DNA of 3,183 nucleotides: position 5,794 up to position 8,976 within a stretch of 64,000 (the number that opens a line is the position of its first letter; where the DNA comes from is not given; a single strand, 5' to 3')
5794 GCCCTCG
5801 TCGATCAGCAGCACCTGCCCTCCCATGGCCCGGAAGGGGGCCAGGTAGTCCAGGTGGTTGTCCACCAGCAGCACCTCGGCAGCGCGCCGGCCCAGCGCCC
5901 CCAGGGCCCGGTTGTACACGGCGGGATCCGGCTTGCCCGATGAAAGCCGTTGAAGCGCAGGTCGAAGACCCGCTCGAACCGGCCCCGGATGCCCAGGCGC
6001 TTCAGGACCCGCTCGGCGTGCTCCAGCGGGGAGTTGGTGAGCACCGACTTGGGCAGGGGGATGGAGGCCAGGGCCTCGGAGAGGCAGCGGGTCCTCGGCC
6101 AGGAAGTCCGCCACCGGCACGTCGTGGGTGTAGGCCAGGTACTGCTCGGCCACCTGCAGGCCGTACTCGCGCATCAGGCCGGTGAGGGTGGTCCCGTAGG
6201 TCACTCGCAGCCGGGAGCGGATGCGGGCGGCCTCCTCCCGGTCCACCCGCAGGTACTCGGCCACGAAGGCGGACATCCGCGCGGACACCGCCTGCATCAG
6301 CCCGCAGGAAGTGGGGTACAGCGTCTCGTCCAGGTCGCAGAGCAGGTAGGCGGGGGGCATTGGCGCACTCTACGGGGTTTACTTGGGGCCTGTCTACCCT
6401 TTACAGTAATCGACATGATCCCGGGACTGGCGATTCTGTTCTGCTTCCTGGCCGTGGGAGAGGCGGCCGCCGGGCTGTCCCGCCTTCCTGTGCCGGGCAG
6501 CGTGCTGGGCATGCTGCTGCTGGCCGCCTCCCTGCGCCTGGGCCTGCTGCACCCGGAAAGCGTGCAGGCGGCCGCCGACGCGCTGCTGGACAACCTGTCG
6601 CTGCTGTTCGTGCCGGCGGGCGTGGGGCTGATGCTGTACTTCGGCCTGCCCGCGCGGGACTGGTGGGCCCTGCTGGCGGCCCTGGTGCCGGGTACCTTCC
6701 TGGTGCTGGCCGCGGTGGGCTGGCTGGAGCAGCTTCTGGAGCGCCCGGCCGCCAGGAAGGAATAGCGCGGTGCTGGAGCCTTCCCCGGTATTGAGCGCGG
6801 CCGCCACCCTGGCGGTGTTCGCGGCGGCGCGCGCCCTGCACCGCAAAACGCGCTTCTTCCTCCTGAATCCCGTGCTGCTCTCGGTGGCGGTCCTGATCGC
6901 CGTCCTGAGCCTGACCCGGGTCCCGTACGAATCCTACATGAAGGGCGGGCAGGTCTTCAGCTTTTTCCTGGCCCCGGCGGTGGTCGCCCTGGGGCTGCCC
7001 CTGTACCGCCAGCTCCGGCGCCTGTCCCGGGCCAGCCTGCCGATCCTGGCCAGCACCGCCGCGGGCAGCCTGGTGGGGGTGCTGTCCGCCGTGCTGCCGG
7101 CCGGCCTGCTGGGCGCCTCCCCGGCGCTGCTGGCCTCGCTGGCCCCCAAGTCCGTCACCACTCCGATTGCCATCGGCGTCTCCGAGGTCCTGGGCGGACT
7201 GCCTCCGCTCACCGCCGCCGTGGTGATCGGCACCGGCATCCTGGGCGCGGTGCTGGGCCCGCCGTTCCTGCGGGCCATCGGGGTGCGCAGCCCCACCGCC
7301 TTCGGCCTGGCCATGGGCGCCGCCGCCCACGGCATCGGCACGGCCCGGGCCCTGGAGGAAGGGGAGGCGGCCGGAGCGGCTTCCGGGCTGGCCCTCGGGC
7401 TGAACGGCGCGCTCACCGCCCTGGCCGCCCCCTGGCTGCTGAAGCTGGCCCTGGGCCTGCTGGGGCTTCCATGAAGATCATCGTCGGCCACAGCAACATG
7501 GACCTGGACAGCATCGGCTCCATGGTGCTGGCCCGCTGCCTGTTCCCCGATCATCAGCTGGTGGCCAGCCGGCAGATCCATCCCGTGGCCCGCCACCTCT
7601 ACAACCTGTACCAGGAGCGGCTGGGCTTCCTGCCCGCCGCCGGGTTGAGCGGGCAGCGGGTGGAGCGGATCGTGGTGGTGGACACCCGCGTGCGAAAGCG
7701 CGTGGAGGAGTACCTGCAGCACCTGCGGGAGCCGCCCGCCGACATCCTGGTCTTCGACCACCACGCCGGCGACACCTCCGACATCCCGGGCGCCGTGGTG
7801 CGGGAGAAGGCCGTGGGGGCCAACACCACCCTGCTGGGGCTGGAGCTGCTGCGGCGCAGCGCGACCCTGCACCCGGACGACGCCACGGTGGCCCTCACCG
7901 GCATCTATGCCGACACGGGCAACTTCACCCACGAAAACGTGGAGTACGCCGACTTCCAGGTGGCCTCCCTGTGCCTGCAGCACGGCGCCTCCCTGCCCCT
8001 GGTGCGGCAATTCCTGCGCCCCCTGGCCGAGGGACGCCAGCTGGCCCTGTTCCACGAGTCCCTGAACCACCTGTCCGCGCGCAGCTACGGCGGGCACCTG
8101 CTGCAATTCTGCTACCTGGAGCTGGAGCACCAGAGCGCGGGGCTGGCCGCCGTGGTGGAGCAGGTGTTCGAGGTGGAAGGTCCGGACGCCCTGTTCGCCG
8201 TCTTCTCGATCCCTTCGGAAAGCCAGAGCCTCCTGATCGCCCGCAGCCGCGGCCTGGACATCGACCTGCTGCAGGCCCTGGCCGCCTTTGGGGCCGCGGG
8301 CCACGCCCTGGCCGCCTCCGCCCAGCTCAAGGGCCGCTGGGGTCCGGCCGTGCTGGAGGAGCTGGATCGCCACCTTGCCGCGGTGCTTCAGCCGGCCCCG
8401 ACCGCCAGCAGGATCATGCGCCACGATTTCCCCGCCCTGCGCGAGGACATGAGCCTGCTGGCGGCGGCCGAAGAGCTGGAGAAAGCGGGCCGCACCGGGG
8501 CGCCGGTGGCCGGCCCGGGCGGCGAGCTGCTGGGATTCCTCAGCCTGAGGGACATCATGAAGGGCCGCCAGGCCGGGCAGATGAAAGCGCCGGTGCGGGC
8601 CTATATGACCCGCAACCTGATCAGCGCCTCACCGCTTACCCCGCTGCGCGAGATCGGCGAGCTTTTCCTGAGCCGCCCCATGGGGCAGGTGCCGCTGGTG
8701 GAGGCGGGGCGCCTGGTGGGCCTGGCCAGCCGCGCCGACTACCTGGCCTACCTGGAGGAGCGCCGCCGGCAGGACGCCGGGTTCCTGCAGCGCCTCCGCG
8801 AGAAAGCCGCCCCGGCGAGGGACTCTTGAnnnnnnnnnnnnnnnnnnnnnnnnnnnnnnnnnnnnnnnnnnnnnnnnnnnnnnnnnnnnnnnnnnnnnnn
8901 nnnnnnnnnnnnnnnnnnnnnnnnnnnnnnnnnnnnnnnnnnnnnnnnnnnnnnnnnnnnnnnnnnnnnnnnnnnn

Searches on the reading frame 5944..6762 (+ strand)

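Call 57: search_protein_families(library=pfam, max_evalue=0.0001, proteins=[window:5944-6762:+])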
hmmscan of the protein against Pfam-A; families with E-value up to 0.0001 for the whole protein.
window:5944-6762:+ (273 aa): 1 family
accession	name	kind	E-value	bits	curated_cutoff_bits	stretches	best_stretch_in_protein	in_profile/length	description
PF03788.19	LrgA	-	6.3e-27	93.8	28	1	170-261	2-93/94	LrgA family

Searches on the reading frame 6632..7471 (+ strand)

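Call 57: search_protein_families(library=pfam, max_evalue=0.0001, proteins=[window:6632-7471:+])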
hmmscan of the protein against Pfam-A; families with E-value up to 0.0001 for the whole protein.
window:6632-7471:+ (280 aa): 1 family
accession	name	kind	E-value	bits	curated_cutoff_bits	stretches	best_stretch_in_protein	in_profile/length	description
PF04172.21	LrgB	-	2.1e-77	259.8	25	1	59-271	1-213/214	LrgB-like family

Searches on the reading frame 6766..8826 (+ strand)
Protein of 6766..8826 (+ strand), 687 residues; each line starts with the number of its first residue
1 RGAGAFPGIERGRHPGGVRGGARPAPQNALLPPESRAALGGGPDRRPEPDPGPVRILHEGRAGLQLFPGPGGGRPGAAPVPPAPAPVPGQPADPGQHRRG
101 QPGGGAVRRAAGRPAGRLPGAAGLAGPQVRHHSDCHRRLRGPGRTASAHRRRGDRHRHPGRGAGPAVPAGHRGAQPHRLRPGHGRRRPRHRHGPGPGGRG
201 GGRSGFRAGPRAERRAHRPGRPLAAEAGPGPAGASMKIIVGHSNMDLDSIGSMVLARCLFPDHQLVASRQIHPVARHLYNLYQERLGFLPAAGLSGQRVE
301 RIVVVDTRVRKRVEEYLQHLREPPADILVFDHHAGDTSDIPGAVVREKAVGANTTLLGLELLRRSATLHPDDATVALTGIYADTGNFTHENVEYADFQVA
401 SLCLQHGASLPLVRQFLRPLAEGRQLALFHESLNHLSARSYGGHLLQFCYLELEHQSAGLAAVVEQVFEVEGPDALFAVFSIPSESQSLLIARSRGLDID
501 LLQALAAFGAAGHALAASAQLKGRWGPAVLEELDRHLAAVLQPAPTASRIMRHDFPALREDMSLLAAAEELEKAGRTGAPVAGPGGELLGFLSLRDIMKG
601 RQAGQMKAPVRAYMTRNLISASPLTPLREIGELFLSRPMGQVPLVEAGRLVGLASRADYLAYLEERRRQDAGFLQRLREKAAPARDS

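Call 59: search_protein_families(library=pfam, max_evalue=0.0001, proteins=[window:6766-8826:+])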
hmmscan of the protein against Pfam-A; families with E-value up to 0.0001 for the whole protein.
window:6766-8826:+ (687 aa): 2 families
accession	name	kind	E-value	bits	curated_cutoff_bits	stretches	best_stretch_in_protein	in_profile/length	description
PF00571.33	CBS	-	7.3e-18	65.1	24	2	610-664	1-56/57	CBS domain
PF01368.27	DHH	-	1.2e-08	35.7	28.1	1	238-355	3-96/125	DHH family, N-terminal domain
